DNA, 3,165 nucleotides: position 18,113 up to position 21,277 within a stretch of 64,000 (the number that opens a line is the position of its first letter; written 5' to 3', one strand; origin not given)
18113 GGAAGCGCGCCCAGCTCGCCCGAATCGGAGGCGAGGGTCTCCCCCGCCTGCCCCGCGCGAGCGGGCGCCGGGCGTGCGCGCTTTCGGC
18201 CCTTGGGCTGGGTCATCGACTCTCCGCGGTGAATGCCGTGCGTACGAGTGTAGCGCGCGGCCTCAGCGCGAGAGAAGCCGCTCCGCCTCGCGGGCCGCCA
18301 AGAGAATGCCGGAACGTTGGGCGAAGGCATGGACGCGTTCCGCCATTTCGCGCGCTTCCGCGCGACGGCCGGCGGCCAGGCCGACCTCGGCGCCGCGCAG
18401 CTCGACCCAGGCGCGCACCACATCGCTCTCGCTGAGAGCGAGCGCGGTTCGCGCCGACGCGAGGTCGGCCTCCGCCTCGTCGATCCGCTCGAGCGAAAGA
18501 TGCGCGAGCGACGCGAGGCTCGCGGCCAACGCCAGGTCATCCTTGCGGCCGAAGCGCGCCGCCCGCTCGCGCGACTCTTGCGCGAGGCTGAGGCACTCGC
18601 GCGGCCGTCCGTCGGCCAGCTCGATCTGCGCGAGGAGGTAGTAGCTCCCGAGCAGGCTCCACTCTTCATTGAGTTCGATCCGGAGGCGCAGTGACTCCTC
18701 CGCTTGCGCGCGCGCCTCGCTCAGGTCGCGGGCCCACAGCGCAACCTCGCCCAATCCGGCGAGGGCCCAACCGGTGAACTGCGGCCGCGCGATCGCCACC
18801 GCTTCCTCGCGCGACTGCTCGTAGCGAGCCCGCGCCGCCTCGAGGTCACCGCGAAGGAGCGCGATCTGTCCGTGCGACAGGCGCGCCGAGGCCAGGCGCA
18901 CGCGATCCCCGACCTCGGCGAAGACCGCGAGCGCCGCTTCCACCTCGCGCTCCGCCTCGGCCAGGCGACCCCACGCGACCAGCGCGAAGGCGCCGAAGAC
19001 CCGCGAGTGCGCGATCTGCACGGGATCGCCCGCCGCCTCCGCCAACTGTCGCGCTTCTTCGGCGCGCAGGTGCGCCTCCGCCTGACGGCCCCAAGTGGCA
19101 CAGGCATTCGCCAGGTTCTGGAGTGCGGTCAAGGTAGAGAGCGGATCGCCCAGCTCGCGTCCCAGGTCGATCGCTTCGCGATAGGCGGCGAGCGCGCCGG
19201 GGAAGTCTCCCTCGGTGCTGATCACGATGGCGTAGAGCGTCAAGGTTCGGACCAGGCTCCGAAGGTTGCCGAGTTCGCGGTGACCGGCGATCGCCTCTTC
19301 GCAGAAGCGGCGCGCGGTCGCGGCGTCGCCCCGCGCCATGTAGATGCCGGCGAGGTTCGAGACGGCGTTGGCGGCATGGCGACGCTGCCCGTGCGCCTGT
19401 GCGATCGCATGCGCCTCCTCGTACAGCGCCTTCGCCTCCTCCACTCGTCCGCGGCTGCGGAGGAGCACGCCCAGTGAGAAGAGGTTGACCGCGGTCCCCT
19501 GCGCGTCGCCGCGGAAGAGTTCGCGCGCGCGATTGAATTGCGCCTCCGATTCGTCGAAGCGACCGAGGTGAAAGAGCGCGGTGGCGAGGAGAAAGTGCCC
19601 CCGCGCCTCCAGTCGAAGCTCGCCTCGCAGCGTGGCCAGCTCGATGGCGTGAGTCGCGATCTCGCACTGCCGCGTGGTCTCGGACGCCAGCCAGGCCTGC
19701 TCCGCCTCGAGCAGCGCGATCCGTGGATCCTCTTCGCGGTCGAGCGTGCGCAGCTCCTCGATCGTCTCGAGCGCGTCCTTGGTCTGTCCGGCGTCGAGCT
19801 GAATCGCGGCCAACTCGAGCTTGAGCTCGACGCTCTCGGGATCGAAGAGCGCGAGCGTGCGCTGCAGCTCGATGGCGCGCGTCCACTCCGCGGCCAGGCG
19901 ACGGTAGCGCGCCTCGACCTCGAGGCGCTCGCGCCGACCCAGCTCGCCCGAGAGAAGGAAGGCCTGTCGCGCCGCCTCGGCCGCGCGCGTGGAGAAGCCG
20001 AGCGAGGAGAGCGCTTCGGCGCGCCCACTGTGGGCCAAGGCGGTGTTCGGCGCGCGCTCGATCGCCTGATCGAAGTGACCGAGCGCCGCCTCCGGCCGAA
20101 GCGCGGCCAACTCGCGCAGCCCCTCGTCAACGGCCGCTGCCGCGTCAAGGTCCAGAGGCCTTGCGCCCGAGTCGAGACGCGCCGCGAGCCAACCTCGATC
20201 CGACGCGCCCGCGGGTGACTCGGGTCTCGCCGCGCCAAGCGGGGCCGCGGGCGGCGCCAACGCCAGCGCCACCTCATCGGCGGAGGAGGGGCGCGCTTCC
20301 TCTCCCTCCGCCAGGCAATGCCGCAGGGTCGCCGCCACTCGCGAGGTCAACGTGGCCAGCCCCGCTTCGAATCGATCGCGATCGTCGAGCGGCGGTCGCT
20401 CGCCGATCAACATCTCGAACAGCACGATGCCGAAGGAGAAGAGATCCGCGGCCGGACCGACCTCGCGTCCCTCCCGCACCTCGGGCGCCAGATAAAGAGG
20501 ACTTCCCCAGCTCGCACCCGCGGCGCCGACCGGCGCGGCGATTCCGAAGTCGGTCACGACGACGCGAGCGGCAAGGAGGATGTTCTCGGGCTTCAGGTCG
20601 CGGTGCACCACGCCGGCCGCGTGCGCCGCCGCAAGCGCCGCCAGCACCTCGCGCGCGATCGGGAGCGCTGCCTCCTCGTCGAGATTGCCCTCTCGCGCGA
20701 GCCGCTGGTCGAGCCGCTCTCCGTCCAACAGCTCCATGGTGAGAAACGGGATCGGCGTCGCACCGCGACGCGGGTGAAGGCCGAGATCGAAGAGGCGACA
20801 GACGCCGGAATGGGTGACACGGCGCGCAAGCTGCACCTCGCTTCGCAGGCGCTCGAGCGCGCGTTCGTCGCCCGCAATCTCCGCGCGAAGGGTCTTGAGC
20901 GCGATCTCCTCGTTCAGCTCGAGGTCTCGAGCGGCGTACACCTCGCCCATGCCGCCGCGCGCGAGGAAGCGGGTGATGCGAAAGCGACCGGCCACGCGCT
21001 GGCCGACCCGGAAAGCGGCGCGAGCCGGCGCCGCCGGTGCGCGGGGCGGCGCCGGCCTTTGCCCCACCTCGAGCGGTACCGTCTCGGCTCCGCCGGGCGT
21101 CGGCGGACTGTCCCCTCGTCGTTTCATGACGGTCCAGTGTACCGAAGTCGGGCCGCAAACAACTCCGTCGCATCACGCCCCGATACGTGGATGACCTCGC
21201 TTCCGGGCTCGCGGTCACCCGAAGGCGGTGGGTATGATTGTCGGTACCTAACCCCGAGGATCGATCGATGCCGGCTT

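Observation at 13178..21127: Tandem Ser/Thr-kinase-TPR genes immediately upstream of an FHA-domain AAA+ regulator that lacks GAFTGA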

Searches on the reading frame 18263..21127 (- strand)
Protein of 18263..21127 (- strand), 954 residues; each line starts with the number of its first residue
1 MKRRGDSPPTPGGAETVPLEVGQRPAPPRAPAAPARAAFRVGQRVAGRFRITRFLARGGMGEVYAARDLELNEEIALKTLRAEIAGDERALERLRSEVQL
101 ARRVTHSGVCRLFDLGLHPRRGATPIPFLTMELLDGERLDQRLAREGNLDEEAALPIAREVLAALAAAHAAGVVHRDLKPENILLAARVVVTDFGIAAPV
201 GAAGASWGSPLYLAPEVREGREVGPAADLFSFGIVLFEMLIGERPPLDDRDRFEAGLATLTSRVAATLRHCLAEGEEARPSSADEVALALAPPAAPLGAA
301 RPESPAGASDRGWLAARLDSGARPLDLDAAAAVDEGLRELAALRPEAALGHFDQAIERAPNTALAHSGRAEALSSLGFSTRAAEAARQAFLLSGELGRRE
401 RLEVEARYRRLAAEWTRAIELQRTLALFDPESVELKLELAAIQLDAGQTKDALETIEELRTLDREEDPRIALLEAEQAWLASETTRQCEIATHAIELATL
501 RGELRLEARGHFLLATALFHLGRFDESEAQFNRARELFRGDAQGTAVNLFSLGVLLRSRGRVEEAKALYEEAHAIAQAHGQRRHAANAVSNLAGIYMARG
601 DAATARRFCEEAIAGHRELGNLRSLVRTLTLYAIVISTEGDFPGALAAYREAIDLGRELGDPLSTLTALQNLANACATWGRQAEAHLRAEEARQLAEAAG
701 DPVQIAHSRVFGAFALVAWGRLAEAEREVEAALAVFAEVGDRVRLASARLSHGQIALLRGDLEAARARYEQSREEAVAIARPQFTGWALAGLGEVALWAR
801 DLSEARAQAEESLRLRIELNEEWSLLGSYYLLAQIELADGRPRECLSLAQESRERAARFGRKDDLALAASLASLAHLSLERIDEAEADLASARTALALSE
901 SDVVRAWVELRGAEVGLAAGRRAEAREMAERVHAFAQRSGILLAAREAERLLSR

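Call 6: search_protein_families(library=pfam, proteins=[window:18263-21127:-], max_evalue=0.01)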
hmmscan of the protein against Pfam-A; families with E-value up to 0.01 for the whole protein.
window:18263-21127:- (954 aa): 16 families
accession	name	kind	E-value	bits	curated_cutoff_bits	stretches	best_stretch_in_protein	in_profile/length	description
PF00069.31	Pkinase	-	4.2e-38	131.7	31.7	1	52-251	4-204/263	Protein kinase domain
PF13424.12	TPR_12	-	1.2e-34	118.8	30.1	5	513-577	8-76/77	Tetratricopeptide repeat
PF07714.23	PK_Tyr_Ser-Thr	-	1.9e-19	70.5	23.1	1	51-250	3-208/258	Protein tyrosine and serine/threonine kinase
PF17874.7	TPR_MalT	-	8.9e-16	58.5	45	4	594-771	9-186/336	MalT-like TPR region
PF07719.23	TPR_2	-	2.4e-10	40.2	27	2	508-539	1-32/34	Tetratricopeptide repeat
PF00515.34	TPR_1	-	4.3e-10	39.4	27.8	0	508-538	1-31/34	Tetratricopeptide repeat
PF13414.12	TPR_11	-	3.9e-07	30.1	26.8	0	640-655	8-23/42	TPR repeat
PF14559.12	TPR_19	-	1.8e-06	28.6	25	2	418-475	10-66/68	Tetratricopeptide repeat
PF13374.12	TPR_10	-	2.1e-05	24.8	27.5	2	587-619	3-35/42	Tetratricopeptide repeat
PF13181.12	TPR_8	-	2.3e-05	24.7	25.7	0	549-573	4-28/34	Tetratricopeptide repeat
PF14938.12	SNAP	-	3.8e-05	23.7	25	0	559-655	48-144/282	Soluble NSF attachment protein, SNAP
PF13431.12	TPR_17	-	0.00039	20.9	24.4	0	352-377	2-27/34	Tetratricopeptide repeat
PF13432.12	TPR_16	-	0.00041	21.2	32.7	1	488-541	13-64/65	Tetratricopeptide repeat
PF16065.10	DUF4807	-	0.0048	17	27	0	694-731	58-95/126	Domain of unknown function (DUF4807)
PF25058.1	ARM_TT21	-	0.0078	16.6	27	0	513-572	62-120/155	Tetratricopeptide repeat protein 21 ARM repeat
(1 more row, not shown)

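Call 7: search_protein_families(library=ncbifam, proteins=[window:18263-21127:-], max_evalue=0.01)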
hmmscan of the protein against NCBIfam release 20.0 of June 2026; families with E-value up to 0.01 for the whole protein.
window:18263-21127:- (954 aa): 27 families (the best 25 are shown)
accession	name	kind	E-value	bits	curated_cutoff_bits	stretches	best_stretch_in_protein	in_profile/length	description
NF033483.0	PknB_PASTA_kin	equivalog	1.5e-57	195.9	450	1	42-245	2-207/563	Stk1 family PASTA domain-containing Ser/Thr kinase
NF047741.1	antiphage_MADS6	equivalog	2.7e-37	128.6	460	2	146-293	293-460/612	methylation-associated defense system protein kinase MAD6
NF052427.1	StpK7MSMEG_1200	equivalog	1.5e-33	116.2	900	1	46-248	6-211/601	serine/threonine protein kinase StpK7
NF038150.1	lanthi_synth_IV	equivalog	8.2e-29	100.5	650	1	26-301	169-448/851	class IV lanthionine synthetase LanL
TIGR03903.1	TOMM_kin_cyc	equivalog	5.2e-28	97.4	705.75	1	73-244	4-187/1267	TOMM system kinase/cyclase fusion protein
NF053615.1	SerThrKinAfsKStmc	equivalog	1.4e-20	73.6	1300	1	44-238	10-205/809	protein serine/threonine kinase AfsK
NF009651.0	PRK13184.1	equivalog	3.2e-20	71.8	839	1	47-198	2-161/932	serine/threonine-protein kinase PknD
NF033442.0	BREX_PglW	equivalog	5.8e-17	60.7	990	1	34-250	501-714/1391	BREX system serine/threonine kinase PglW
NF053617.1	SARPRegAfsRStmc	equivalog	2.6e-15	55.5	1430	2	485-694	712-924/986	SARP-family global regulator AfsR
NF038151.1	lanthi_synth_III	equivalog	1.7e-14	53.2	575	1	45-252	218-435/833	class III lanthionine synthetase LanKC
NF041717.1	HaaA_phane_TPR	equivalog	3.4e-10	38.7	1125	2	521-707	685-873/882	cyclophane-containing RiPP biosynthesis TPR protein HaaT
TIGR04510.1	mod_pep_cyc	subfamily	5.1e-08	31.9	400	1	326-508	395-575/814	putative peptide modification system cyclase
NF053520.1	HK_Porph_FimS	equivalog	7e-07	27.9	600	1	545-700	123-278/618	sensor histidine kinase FimS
TIGR03724.2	arch_bud32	equivalog_domain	2.3e-06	27.2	125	1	128-198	69-132/193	KEOPS complex kinase/ATPase Bud32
NF011464.0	PRK14879.1-7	equivalog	2.9e-06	27.2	246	1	129-197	83-149/221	Kae1-associated kinase Bud32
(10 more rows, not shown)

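Call 66: search_protein_families(library=padloc, proteins=[window:18263-21127:-], max_evalue=0.001)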
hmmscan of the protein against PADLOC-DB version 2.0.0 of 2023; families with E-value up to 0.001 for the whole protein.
window:18263-21127:- (954 aa): 35 families (the best 25 are shown)
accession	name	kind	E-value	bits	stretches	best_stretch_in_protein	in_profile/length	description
PDLC04042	PD-T4-6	-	2e-59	199.6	1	44-263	6-228/292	-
PDLC04061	PD-T4-6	-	1.7e-55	187.5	1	42-245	11-222/510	-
PDLC04053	PD-T4-6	-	1.8e-53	180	1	43-306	5-284/311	-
PDLC04039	PD-T4-6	-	2e-52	176.7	1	40-247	8-216/458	-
PDLC04043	PD-T4-6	-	8e-49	164.9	1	44-245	12-216/452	-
PDLC04138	mad6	-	4.8e-48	162.5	1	45-254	49-264/659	mads_6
PDLC04047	PD-T4-6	-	2.3e-46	156.4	1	42-251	5-216/327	-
PDLC04060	PD-T4-6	-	2.4e-45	153.3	1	42-245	3-208/486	-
PDLC04054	PD-T4-6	-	1.3e-44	151.1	1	40-245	4-212/347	-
PDLC04040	PD-T4-6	-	1.4e-43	147.5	1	55-246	2-205/547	-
PDLC04057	PD-T4-6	-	2.7e-43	146.6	1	41-249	2-212/443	-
PDLC04052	PD-T4-6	-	2.9e-42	143.5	1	43-247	5-217/496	-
PDLC04048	PD-T4-6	-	8.4e-42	141.8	1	40-245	3-211/354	-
PDLC04041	PD-T4-6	-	6.9e-38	129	1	32-246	14-234/443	-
PDLC01088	C3a189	-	1.5e-37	127.6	1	53-340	3-307/840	kinase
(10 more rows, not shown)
